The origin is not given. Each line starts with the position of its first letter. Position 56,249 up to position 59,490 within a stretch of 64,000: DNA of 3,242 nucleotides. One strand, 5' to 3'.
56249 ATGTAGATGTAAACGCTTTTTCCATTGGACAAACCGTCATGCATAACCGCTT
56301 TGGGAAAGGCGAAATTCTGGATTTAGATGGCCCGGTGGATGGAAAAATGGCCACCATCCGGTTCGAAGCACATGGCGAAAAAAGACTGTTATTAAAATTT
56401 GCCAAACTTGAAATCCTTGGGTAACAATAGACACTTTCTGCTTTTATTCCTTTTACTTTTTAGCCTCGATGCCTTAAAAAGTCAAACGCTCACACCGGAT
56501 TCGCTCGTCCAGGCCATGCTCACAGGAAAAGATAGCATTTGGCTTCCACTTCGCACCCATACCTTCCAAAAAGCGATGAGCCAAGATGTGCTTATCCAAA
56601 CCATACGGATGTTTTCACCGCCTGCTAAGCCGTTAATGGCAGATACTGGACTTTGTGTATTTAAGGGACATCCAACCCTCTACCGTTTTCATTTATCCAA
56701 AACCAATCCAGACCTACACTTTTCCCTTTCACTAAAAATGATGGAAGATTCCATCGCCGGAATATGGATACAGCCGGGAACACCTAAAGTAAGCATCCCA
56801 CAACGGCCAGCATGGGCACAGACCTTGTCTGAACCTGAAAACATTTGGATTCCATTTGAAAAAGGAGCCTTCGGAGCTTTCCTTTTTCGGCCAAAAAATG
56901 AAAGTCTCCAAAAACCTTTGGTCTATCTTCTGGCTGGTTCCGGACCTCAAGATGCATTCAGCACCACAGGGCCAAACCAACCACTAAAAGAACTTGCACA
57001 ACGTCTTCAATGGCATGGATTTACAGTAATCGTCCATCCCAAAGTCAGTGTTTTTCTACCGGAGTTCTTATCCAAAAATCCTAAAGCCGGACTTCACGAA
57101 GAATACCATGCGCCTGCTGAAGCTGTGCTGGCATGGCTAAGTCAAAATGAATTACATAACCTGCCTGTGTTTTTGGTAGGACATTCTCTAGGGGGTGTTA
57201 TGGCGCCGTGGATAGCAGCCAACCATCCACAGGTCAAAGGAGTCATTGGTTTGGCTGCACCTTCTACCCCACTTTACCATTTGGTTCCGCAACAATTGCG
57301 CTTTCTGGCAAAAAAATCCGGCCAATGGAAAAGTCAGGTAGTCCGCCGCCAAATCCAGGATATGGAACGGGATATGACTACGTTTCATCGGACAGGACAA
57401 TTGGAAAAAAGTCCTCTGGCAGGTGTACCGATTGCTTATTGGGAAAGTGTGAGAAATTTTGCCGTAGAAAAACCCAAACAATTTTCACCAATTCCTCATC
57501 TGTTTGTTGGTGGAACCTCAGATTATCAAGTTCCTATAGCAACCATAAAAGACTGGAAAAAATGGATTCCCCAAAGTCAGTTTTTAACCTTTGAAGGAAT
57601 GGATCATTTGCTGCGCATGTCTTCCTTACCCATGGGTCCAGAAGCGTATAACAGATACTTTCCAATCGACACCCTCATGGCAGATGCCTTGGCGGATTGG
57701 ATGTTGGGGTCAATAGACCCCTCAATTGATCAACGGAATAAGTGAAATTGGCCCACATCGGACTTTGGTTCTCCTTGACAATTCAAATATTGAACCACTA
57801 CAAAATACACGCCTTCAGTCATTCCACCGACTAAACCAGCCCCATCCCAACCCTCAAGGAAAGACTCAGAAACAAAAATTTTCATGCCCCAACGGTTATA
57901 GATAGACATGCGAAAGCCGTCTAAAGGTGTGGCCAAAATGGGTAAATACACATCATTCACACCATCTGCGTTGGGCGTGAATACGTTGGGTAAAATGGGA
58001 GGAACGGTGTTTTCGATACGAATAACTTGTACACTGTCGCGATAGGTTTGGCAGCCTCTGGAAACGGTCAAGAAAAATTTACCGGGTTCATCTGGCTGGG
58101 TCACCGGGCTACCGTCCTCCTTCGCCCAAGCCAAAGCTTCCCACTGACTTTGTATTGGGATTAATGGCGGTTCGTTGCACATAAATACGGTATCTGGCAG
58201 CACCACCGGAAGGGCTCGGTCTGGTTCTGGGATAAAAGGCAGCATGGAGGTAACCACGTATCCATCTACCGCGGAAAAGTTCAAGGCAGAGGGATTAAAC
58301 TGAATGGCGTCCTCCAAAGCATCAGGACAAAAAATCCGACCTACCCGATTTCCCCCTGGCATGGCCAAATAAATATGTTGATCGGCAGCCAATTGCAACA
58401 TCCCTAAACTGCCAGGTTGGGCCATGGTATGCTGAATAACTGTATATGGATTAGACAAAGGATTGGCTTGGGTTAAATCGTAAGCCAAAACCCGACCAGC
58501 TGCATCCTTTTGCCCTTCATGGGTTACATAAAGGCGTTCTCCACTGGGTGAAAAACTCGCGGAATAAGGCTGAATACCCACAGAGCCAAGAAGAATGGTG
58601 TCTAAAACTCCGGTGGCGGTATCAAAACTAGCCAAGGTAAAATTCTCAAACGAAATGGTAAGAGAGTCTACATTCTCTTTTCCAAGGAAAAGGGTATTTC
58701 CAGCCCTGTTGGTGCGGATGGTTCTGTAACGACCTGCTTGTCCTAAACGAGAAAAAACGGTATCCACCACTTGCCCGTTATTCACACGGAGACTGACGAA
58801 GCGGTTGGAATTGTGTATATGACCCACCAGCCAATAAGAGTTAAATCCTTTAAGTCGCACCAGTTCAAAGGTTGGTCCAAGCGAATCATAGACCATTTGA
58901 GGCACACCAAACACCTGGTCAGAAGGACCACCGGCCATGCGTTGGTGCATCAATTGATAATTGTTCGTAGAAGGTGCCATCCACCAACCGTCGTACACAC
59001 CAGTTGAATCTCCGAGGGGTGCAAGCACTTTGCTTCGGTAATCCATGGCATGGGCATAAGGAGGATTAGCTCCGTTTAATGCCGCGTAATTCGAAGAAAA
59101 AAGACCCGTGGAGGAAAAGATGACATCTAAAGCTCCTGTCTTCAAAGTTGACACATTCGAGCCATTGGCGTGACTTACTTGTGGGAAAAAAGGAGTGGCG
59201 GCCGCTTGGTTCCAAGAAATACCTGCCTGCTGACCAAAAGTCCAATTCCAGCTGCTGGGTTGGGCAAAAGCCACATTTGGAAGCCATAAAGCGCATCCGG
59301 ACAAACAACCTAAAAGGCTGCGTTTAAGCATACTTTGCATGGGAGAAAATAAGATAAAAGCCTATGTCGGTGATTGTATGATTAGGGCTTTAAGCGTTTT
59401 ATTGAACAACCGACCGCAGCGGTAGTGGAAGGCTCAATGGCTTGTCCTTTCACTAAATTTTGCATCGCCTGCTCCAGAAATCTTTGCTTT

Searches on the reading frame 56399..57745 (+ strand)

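Call 58: search_protein_families(library=pfam, proteins=[window:56399-57745:+], max_evalue=0.0001)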
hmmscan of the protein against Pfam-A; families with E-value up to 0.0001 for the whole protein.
window:56399-57745:+ (448 aa): 5 families
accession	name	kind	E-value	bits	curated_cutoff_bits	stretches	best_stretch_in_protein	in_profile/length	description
PF00561.26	Abhydrolase_1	-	3.4e-11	43.7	25.8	1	234-404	48-239/245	alpha/beta hydrolase fold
PF12146.15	Hydrolase_4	-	1.5e-06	28.1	27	1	249-388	70-215/239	Serine aminopeptidase, S33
PF00756.26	Esterase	-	7.9e-06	26.3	22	1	166-337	16-195/251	Putative esterase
PF12697.13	Abhydrolase_6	-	2.4e-05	25.5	26.3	1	242-405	53-206/217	Alpha/beta hydrolase family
PF12695.13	Abhydrolase_5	-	2.5e-05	24.6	27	0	256-327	57-131/164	Alpha/beta hydrolase family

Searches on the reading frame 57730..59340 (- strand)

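Call 58: search_protein_families(library=pfam, proteins=[window:57730-59340:-], max_evalue=0.0001)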
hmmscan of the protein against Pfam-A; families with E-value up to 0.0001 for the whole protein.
window:57730-59340:- (536 aa): 1 family
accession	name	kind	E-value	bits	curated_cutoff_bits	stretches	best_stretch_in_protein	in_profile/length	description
PF13585.12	CHU_C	-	6.5e-14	52.3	27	1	450-526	3-80/86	CHU_C Type IX secretion signal domain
